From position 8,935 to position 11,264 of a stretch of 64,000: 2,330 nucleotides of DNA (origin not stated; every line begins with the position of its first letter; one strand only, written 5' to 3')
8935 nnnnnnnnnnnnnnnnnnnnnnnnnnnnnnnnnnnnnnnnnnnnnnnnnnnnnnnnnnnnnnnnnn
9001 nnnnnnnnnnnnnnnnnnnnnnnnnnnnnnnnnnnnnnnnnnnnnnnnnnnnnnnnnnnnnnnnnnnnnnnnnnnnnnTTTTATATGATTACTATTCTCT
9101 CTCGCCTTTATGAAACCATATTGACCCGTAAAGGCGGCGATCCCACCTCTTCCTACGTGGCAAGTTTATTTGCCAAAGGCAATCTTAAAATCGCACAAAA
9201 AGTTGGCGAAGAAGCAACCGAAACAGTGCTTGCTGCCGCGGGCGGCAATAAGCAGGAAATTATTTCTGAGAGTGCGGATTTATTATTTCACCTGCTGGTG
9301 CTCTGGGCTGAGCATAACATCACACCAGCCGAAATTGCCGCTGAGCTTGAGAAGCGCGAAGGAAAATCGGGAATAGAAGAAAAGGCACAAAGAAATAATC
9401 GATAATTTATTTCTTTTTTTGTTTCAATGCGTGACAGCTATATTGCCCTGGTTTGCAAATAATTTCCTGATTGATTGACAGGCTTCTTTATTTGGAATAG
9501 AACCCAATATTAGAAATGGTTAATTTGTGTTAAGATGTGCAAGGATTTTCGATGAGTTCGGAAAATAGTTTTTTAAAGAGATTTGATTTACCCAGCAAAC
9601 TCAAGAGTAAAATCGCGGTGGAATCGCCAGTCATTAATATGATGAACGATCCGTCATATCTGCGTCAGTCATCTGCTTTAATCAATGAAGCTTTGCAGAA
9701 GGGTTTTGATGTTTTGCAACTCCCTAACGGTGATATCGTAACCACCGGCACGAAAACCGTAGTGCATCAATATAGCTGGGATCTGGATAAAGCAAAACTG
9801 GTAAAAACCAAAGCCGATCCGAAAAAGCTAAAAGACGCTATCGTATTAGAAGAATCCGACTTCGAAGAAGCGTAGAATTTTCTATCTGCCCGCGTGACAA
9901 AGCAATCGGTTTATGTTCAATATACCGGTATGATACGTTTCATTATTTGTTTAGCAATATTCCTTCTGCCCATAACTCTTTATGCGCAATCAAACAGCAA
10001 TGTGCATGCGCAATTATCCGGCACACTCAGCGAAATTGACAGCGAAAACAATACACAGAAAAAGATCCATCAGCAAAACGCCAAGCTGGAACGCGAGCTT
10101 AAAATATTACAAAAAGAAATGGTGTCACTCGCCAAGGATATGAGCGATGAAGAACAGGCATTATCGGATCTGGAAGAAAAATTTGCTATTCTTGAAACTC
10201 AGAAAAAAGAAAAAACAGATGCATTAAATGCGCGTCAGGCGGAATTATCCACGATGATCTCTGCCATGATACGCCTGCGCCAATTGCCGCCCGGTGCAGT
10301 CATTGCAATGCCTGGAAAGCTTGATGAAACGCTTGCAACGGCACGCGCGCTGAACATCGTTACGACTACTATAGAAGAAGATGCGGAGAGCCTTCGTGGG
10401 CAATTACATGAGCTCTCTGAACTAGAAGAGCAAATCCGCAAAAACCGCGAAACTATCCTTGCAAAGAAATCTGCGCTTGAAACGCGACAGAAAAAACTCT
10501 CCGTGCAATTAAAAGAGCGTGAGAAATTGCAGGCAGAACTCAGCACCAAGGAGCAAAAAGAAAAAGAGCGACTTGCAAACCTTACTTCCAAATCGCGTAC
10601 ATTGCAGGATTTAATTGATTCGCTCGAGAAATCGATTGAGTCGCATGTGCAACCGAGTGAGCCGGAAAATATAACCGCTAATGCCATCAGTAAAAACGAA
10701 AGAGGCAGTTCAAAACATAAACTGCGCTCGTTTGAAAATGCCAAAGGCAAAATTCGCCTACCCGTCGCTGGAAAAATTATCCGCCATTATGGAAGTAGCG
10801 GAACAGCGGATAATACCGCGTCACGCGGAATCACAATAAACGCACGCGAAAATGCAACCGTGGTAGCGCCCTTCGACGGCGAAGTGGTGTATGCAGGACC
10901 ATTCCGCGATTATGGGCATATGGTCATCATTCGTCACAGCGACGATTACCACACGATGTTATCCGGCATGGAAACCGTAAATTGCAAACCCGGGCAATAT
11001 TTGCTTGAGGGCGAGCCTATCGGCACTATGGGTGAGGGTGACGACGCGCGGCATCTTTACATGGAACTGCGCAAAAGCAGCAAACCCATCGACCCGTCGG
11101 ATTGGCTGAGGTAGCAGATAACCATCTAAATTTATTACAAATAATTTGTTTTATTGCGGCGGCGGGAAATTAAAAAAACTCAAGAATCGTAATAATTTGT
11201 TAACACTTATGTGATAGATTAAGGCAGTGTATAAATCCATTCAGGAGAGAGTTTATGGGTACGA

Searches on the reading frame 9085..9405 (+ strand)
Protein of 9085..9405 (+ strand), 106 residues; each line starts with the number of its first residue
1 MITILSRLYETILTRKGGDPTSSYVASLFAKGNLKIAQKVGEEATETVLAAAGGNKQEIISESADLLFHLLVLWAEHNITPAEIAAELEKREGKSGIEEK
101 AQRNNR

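Call 3: search_protein_families(library=pfam, proteins=[window:9085-9405:+], max_evalue=1)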
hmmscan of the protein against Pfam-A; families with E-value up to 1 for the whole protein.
window:9085-9405:+ (106 aa): 4 families
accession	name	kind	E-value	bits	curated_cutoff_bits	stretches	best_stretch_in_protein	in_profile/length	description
PF01503.22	PRA-PH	-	8.5e-22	77.8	21.3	1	6-91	2-85/86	Phosphoribosyl-ATP pyrophosphohydrolase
PF03819.22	MazG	-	0.0022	18.7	22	1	34-81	4-55/74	MazG nucleotide pyrophosphohydrolase domain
PF12643.12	MazG-like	-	0.011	16.4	27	1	46-103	23-78/85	MazG-like family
PF25568.1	AAA_lid_At3g28540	-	0.053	13.9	27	1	73-95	28-50/75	At3g28540-like, AAA+ ATPase lid domain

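Call 4: search_protein_families(library=ncbifam, proteins=[window:9085-9405:+], max_evalue=1)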
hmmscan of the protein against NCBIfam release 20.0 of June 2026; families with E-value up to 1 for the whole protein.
window:9085-9405:+ (106 aa): 7 families
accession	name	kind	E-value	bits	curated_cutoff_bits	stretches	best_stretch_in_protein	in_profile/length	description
NF001613.0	PRK00400.1-5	equivalog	1.3e-39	134.5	120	1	3-105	4-106/107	phosphoribosyl-ATP diphosphatase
NF001611.0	PRK00400.1-3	equivalog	2.1e-38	130.7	99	1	3-105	5-107/108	phosphoribosyl-ATP diphosphatase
TIGR03188.1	histidine_hisI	equivalog_domain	1.6e-30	105.2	42.7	1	5-88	1-84/84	phosphoribosyl-ATP diphosphatase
NF002747.0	PRK02759.1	equivalog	1e-27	97.2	187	1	3-93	116-206/208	bifunctional phosphoribosyl-AMP cyclohydrolase/phosphoribosyl-ATP diphosphatase HisIE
NF001610.0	PRK00400.1-1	equivalog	5.1e-06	26.6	104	1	7-86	12-91/93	phosphoribosyl-ATP diphosphatase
NF052436.1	YabN_Meth_PPase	exception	0.012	14.7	525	1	35-84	393-443/486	bifunctional methyltransferase/pyrophosphohydrolase YabN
NF007113.1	PRK09562.1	equivalog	0.013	15.1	208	1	35-83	158-206/251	nucleoside triphosphate pyrophosphohydrolase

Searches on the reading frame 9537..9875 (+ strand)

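Call 3: search_protein_families(library=pfam, proteins=[window:9537-9875:+], max_evalue=1)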
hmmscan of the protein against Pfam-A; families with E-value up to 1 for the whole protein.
window:9537-9875:+ (112 aa): 1 family
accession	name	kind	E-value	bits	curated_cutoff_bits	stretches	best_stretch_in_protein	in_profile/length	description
PF10877.13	DUF2671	-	1.3e-18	67.1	23.2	1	37-92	26-81/89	Protein of unknown function (DUF2671)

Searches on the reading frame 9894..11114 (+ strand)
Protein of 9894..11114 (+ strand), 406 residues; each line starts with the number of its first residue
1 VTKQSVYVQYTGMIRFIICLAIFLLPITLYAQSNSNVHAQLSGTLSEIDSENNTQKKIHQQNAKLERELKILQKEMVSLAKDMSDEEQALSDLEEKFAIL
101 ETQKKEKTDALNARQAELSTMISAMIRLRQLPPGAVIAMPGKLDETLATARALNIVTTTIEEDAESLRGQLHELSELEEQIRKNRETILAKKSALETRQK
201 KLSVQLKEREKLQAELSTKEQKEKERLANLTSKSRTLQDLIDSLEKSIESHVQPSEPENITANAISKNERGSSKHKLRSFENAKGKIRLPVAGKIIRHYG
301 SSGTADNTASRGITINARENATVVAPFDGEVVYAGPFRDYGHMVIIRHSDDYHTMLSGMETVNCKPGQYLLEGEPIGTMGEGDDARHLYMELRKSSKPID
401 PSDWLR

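Call 3: search_protein_families(library=pfam, proteins=[window:9894-11114:+], max_evalue=1)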
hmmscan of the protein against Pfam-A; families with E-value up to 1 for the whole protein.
window:9894-11114:+ (406 aa): 12 families
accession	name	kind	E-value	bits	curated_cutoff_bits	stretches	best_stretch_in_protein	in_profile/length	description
PF01551.29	Peptidase_M23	-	4.4e-23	81.7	28.7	1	310-401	3-96/96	Peptidase family M23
PF11932.13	DUF3450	-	0.00059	19.7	32.6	2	20-126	4-110/241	Protein of unknown function (DUF3450)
PF00358.26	PTS_EIIA_1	-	0.0036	17.4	27.2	1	305-365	23-80/127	phosphoenolpyruvate-dependent sugar phosphotransferase system, EIIA 1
PF13851.11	GAS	-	0.0065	16.3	32.3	2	35-145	88-188/200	Growth-arrest specific micro-tubule binding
PF19220.6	Rod_CreS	-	0.016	14.7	100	2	138-251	38-151/359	Crescentin, rod domain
PF08614.16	ATG16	-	0.017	15.8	33.7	1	156-245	72-161/200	Autophagy protein 16 (ATG16)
PF14932.11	HAUS-augmin3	-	0.032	14.2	29.4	1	151-248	47-142/260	HAUS augmin-like complex subunit 3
PF17675.6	APG6_N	-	0.04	14.8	45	1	48-120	38-113/132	Apg6 coiled-coil region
PF07889.17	DUF1664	-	0.16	12.5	34.6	1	175-250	44-119/124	Protein of unknown function (DUF1664)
PF14208.11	DUF4320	-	0.18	12.4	25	1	16-100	6-85/119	Domain of unknown function (DUF4320)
PF25762.1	HAUS1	-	0.24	11.6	40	1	166-250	111-195/236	HAUS augmin-like complex subunit 1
PF10960.13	Holin_BhlA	-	0.94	9.9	22.6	1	205-246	26-63/70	BhlA holin family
